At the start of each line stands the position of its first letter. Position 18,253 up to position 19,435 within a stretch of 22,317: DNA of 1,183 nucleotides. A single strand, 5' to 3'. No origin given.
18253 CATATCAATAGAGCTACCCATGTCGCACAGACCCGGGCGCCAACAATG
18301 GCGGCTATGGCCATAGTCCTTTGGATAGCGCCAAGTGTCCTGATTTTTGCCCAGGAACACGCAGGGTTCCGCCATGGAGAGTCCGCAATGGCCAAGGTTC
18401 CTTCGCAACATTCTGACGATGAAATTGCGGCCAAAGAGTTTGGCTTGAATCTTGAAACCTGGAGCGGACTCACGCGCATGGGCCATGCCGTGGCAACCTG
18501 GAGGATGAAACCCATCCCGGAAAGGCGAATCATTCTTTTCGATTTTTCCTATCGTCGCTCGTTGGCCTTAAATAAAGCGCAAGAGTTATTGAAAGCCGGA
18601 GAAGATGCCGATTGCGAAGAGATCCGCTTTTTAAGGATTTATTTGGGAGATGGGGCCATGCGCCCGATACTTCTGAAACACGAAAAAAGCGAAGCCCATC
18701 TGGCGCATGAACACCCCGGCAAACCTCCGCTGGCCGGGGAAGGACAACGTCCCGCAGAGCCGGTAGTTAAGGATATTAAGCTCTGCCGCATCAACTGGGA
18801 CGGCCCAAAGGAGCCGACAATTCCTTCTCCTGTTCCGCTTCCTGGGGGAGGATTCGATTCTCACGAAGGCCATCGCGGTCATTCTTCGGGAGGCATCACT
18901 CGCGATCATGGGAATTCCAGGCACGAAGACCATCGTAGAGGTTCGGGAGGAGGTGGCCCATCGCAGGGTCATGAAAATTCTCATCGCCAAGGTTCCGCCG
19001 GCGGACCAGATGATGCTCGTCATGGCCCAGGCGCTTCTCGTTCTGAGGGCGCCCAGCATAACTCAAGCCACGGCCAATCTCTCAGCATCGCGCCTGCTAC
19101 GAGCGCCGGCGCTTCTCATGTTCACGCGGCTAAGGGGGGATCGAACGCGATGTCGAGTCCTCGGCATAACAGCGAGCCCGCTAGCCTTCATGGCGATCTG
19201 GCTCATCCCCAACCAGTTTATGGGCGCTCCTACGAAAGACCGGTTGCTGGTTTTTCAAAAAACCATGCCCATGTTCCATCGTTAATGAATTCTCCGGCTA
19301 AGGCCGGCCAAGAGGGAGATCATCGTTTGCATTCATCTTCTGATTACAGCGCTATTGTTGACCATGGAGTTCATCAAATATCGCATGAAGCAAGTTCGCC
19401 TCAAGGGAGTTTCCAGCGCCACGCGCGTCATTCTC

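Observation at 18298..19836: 512-aa histidine-rich, Cys-free, membrane-tethered protein inside the metal-efflux operon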

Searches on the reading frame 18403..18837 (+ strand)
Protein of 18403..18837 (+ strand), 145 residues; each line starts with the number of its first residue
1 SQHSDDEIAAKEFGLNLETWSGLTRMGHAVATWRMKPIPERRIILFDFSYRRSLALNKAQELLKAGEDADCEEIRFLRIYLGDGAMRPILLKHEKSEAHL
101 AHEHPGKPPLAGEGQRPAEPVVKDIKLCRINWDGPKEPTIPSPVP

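Call 23: find_homologous_proteins(query=A2, max_evalue=1)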
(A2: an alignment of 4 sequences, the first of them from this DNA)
Query A2 (4 sequences) (145 aa, profile of the alignment): 1 proteins with E <= 1 among 1339 candidates.
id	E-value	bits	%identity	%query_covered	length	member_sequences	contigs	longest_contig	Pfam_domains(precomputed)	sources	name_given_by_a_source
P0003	1.1e-66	241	41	91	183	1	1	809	-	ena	-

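Call 24: search_solved_structures(query=A2, max_evalue=10)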
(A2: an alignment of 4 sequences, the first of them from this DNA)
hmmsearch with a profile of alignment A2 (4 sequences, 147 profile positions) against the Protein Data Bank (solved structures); distinct sequences matched with E-value up to 10: 1.
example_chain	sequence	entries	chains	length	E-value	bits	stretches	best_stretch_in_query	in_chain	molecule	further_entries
2ysk_A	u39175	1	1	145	0.19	14.8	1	85-136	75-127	Hypothetical protein TTHA1432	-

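Call 25: find_related_loci(query=A2, collection=genome_contigs, flank=10000)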
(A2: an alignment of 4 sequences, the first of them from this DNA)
Query A2 (145 aa) in genome_contigs; peptide patterns used: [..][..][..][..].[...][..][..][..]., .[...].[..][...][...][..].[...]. (x = any residue, [..] = any of these).
32 stretches matched a pattern; 4 encode a relative of the query (tblastn E <= 1e-3); 4 distinct loci.
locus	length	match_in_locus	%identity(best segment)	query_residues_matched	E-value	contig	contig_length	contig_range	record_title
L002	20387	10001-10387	45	6-132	2e-31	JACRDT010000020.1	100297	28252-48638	MAG: Elusimicrobia bacterium isolate NC_groundwater_1679_Pr3_B-0.1um_69_72 SR-2_scaffold_141_1293508, whole genome shotg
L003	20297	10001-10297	44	6-104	2e-24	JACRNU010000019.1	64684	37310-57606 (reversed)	MAG: Elusimicrobia bacterium isolate NC_groundwater_1943_Pr3_S-0.2um_66_9 scaffold_4442, whole genome shotgun sequence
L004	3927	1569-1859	37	6-102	2e-19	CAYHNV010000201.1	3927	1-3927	MAG TPA_asm: uncultured Elusimicrobia bacterium isolate ERP119705_co13_643 genome assembly, contig: NODE_29769_length_39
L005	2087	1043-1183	45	4-50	1e-8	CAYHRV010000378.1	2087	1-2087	MAG TPA_asm: uncultured Elusimicrobia bacterium isolate ERP119705_co15_213 genome assembly, contig: NODE_86632_length_20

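Call 26: find_related_loci(query=A2, collection=metagenome_contigs, flank=10000)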
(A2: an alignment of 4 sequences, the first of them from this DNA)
Query A2 (145 aa) in metagenome_contigs; peptide patterns used: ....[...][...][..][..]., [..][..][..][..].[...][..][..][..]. (x = any residue, [..] = any of these).
113 stretches matched a pattern; 2 encode a relative of the query (tblastn E <= 1e-3); 2 distinct loci.
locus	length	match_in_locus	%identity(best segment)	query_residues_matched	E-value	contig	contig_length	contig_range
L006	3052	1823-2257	100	1-145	8e-103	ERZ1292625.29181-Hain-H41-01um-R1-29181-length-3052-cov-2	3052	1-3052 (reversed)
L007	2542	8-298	37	6-102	5e-20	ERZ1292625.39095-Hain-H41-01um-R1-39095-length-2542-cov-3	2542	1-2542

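Call 29: search_protein_families(library=pfam, proteins=[L002:9764-11479:+, L002:11476-12822:+, L002:12767-14242:+, L002:14244-17537:+, L002:17539-18045:+, L002:18042-18500:+, L002:18419-19138:+, L002:8490-9731:-, L002:9088-9795:+, L002:5601-7652:-], max_evalue=0.01)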
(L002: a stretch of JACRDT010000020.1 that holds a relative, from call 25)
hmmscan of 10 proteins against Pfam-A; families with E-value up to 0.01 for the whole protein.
L002:9764-11479:+ (571 aa): 0 families

L002:11476-12822:+ (448 aa): 1 family
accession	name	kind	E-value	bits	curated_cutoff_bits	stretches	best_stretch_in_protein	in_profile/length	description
PF02321.23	OEP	-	2.3e-41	142.1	22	2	245-422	2-187/187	Outer membrane efflux protein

L002:12767-14242:+ (491 aa): 3 families
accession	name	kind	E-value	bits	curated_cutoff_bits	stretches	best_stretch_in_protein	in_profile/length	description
PF16576.10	HlyD_D23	-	2.9e-28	99.1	30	2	336-406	143-213/214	Barrel-sandwich domain of CusB or HlyD membrane-fusion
PF19335.5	HMBD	-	3.7e-24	84.8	23.6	2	103-128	2-27/28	Heavy metal binding domain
PF13437.12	HlyD_3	-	1.7e-05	26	22.2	1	336-403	34-105/106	HlyD family secretion protein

L002:14244-17537:+ (1097 aa): 2 families
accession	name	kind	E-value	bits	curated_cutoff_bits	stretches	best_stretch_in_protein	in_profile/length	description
PF00873.25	ACR_tran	-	2.5e-202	674.8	28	2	10-652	6-628/1021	AcrB/AcrD/AcrF family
PF03176.21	MMPL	-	0.00032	20.2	20.5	1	434-502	241-306/333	MMPL family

L002:17539-18045:+ (168 aa): 2 families
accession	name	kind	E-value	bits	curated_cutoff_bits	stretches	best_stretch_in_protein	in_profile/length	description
PF14376.11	Haem_bd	-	4.4e-23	82.1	27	1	52-153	32-132/133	Haem-binding domain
PF13442.11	Cytochrome_CBB3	-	0.0081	16.9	27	0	52-151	4-67/68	Cytochrome C oxidase, cbb3-type, subunit III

L002:18042-18500:+ (152 aa): 1 family
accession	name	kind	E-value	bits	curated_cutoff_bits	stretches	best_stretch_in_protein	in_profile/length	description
PF19335.5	HMBD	-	0.0011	19.3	23.6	1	125-152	2-28/28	Heavy metal binding domain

L002:18419-19138:+ (239 aa): 13 families
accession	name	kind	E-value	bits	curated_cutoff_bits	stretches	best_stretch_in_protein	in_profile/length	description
PF08241.18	Methyltransf_11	-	1.4e-21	77.4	21.2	1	80-179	1-95/95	Methyltransferase domain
PF13649.12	Methyltransf_25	-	8.4e-21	74.9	27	1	80-175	2-97/97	Methyltransferase domain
PF08242.18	Methyltransf_12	-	3.5e-16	60.2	30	1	80-177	1-98/98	Methyltransferase domain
PF13847.12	Methyltransf_31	-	3.2e-14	53.3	27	1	76-191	4-121/145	Methyltransferase domain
PF13489.12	Methyltransf_23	-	2.5e-10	40.8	27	1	66-186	11-123/164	Methyltransferase domain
PF01209.24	Ubie_methyltran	-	1.6e-08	34.7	20.1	1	50-179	20-151/233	ubiE/COQ5 methyltransferase family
PF07021.18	MetW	-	1.7e-05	25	21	1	77-171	15-102/193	Methionine biosynthesis protein MetW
PF20922.3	Anamorsin_N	-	2.6e-05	24.4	27.1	1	136-186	45-94/163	Anamorsin, N-terminal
PF05148.21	Methyltransf_8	-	0.00011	22.6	27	1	126-182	106-159/219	Hypothetical methyltransferase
PF05175.20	MTS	-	0.00015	21.9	23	1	75-179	31-138/170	Methyltransferase small domain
PF00891.24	Methyltransf_2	-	0.00024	21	22.3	1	65-193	52-177/210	O-methyltransferase domain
PF02353.26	CMAS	-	0.0012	18.7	27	1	66-181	53-166/273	Mycolic acid cyclopropane synthetase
PF08003.17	Methyltransf_9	-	0.0014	18.1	23.8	1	74-188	115-226/315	Protein of unknown function (DUF1698)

L002:8490-9731:- (413 aa): 0 families

L002:9088-9795:+ (235 aa): 0 families

L002:5601-7652:- (683 aa): 0 families

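Call 30: search_protein_families(library=pfam, proteins=[L003:9656-11431:+, L003:11428-12789:+, L003:12786-14114:+, L003:14111-17401:+, L003:17212-17970:+, L003:17630-18154:+, L003:18034-19236:-, L003:8943-9488:+, L003:8358-8930:+, L003:6728-7894:+], max_evalue=0.01)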
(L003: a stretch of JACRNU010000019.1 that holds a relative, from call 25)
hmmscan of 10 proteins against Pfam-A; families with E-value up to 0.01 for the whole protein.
L003:9656-11431:+ (591 aa): 0 families

L003:11428-12789:+ (453 aa): 1 family
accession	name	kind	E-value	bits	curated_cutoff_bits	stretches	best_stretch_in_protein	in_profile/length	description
PF02321.23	OEP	-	2.2e-39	135.7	22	2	270-446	2-186/187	Outer membrane efflux protein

L003:12786-14114:+ (442 aa): 4 families
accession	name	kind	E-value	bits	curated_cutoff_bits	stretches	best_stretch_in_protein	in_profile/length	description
PF16576.10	HlyD_D23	-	2.9e-30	105.6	30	2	288-357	144-213/214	Barrel-sandwich domain of CusB or HlyD membrane-fusion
PF19335.5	HMBD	-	4.6e-13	49.3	23.6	1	41-66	2-27/28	Heavy metal binding domain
PF13437.12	HlyD_3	-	8.8e-08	33.3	22.2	1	288-352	35-103/106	HlyD family secretion protein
PF00529.27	CusB_dom_1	-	0.00085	20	26.5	0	294-345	12-54/89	Cation efflux system protein CusB domain 1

L003:14111-17401:+ (1096 aa): 2 families
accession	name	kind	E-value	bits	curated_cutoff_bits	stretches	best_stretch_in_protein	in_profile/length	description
PF00873.25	ACR_tran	-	7.3e-205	683.2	28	2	9-652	5-628/1021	AcrB/AcrD/AcrF family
PF03176.21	MMPL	-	0.00094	18.6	20.5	1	434-502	241-306/333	MMPL family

L003:17212-17970:+ (252 aa): 1 family
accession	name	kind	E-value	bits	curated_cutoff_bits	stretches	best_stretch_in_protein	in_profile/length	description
PF14376.11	Haem_bd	-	1.2e-21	77.5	27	1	126-226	32-131/133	Haem-binding domain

L003:17630-18154:+ (174 aa): 0 families

L003:18034-19236:- (400 aa): 0 families

L003:8943-9488:+ (181 aa): 2 families
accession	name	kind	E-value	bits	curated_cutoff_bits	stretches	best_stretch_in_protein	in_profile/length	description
PF19335.5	HMBD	-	8.7e-09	35.6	23.6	1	121-148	2-28/28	Heavy metal binding domain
PF12240.13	Angiomotin_C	-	0.0044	17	23.5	1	62-95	3-36/200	Angiomotin C terminal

L003:8358-8930:+ (190 aa): 1 family
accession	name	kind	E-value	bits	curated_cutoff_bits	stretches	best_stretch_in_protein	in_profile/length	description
PF19335.5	HMBD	-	0.00019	21.7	23.6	1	162-188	2-27/28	Heavy metal binding domain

L003:6728-7894:+ (388 aa): 2 families
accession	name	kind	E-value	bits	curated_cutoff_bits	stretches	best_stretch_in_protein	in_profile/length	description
PF01053.26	Cys_Met_Meta_PP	-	8.4e-150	499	27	1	11-384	1-380/381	Cys/Met metabolism PLP-dependent enzyme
PF00266.25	Aminotran_5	-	0.0082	15.6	21.5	0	84-205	77-204/371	Aminotransferase class-V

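Call 50: search_protein_families(library=pfam, proteins=[L004:501-1328:+, L005:1712-1873:+, L005:1182-1715:+], max_evalue=10)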
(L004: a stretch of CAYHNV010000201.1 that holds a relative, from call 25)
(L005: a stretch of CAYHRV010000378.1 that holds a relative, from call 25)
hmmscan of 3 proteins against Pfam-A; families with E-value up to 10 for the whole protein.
L004:501-1328:+ (275 aa): 0 families

L005:1712-1873:+ (53 aa): 1 family
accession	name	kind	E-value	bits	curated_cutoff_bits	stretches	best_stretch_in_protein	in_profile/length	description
PF11666.13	DUF2933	-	0.46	11.1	21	1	16-29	34-47/52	Protein of unknown function (DUF2933)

L005:1182-1715:+ (177 aa): 4 families
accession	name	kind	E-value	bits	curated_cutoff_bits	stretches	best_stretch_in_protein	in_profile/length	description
PF13474.12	SnoaL_3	-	9e-09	36.2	22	1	48-164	1-117/121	SnoaL-like domain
PF14534.12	DUF4440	-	2.1e-07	31.8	25.2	1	53-158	6-107/107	Domain of unknown function (DUF4440)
PF08332.16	CaMKII_AD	-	0.00029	21.4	22.1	1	125-165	86-126/128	Calcium/calmodulin dependent protein kinase II association domain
PF12680.13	SnoaL_2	-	0.0029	18.6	27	1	54-156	3-99/102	SnoaL-like domain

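Call 63: search_protein_families(library=ncbifam, proteins=[L002:9764-11479:+, L003:9656-11431:+, L004:501-1328:+], max_evalue=1)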
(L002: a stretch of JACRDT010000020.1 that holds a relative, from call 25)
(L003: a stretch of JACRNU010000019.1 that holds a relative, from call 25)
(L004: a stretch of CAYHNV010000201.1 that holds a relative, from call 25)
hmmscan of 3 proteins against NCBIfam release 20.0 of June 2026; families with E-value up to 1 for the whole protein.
L002:9764-11479:+ (571 aa): 0 families

L003:9656-11431:+ (591 aa): 0 families

L004:501-1328:+ (275 aa): 0 families

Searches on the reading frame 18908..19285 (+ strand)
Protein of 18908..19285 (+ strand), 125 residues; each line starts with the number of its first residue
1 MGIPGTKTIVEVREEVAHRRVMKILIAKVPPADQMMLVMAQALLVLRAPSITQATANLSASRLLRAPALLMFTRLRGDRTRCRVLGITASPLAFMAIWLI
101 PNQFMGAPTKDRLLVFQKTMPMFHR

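Call 50: search_protein_families(library=pfam, proteins=[window:18908-19285:+], max_evalue=10)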
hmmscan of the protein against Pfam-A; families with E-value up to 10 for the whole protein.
window:18908-19285:+ (125 aa): 1 family
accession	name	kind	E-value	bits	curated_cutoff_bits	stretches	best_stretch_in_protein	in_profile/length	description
PF19053.6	EccD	-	0.00017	21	30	1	36-114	12-88/339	EccD-like transmembrane domain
